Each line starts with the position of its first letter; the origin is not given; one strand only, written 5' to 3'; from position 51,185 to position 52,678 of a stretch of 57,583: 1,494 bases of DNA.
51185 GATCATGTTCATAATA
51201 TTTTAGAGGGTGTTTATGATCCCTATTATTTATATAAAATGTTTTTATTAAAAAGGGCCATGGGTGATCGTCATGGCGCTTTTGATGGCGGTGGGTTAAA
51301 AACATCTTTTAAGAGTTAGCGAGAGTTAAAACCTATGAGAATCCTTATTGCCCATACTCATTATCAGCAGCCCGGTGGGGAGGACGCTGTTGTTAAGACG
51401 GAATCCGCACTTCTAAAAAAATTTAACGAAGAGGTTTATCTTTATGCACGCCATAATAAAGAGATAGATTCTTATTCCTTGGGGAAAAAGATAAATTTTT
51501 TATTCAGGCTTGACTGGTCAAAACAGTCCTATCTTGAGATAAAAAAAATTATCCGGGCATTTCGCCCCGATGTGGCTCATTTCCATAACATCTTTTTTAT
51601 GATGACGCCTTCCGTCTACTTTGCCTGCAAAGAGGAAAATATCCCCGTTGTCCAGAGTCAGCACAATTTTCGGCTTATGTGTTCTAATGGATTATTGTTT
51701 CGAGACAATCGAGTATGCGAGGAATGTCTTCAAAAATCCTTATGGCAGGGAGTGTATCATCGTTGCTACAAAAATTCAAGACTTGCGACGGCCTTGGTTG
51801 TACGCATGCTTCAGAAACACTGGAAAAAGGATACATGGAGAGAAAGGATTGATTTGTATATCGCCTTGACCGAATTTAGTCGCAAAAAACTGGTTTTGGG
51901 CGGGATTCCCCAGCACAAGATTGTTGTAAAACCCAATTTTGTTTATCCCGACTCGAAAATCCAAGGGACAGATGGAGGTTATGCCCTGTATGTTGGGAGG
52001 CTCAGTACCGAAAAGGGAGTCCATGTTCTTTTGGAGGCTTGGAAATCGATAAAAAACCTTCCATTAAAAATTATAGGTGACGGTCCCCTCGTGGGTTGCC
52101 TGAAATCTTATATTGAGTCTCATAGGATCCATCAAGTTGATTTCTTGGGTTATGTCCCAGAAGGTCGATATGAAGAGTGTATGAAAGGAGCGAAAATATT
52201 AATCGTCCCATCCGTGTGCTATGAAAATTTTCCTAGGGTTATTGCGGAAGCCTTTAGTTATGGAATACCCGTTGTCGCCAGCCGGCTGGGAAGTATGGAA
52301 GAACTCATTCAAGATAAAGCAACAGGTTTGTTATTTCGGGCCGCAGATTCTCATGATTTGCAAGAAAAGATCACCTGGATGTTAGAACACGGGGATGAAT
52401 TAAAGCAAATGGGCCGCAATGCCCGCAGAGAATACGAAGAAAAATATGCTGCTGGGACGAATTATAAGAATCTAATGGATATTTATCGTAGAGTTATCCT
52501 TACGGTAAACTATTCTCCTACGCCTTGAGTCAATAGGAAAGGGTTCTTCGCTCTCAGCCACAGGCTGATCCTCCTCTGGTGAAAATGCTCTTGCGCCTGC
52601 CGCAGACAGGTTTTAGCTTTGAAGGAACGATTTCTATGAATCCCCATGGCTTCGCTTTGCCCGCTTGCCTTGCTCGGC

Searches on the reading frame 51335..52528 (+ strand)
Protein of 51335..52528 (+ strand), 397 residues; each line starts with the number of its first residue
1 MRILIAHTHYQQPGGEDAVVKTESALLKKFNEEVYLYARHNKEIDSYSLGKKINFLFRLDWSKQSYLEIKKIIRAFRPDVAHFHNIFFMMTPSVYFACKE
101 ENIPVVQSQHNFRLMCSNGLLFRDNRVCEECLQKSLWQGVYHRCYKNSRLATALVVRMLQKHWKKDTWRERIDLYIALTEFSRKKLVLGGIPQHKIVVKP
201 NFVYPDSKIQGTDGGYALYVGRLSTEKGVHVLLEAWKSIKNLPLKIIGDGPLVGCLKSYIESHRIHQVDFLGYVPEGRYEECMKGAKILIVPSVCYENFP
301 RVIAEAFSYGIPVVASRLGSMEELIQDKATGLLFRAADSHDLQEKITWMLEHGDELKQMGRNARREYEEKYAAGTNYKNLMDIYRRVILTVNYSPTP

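Call 8: search_protein_families(library=pfam, proteins=[window:51335-52528:+], max_evalue=0.01)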
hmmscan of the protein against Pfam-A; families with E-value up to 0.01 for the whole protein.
window:51335-52528:+ (397 aa): 6 families
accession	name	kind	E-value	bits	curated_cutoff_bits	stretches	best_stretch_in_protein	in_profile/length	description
PF00534.26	Glycos_transf_1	-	3.2e-36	124.9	26.4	1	213-365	14-171/172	Glycosyl transferases group 1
PF13692.12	Glyco_trans_1_4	-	1.1e-28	100.8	27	1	217-351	4-141/142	Glycosyl transferases group 1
PF13439.12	Glyco_transf_4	-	1.9e-10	41.5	28.5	1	27-205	15-168/170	Glycosyltransferase Family 4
PF13524.12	Glyco_trans_1_2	-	8.1e-10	39.3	25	1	232-381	5-143/144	Glycosyl transferase-like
PF13579.12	Glyco_trans_4_4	-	0.00047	21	29.7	1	70-201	64-157/158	Glycosyl transferase 4-like domain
PF13477.12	Glyco_trans_4_2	-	0.0027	18.3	23.4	1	62-110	59-107/139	Glycosyl transferase 4-like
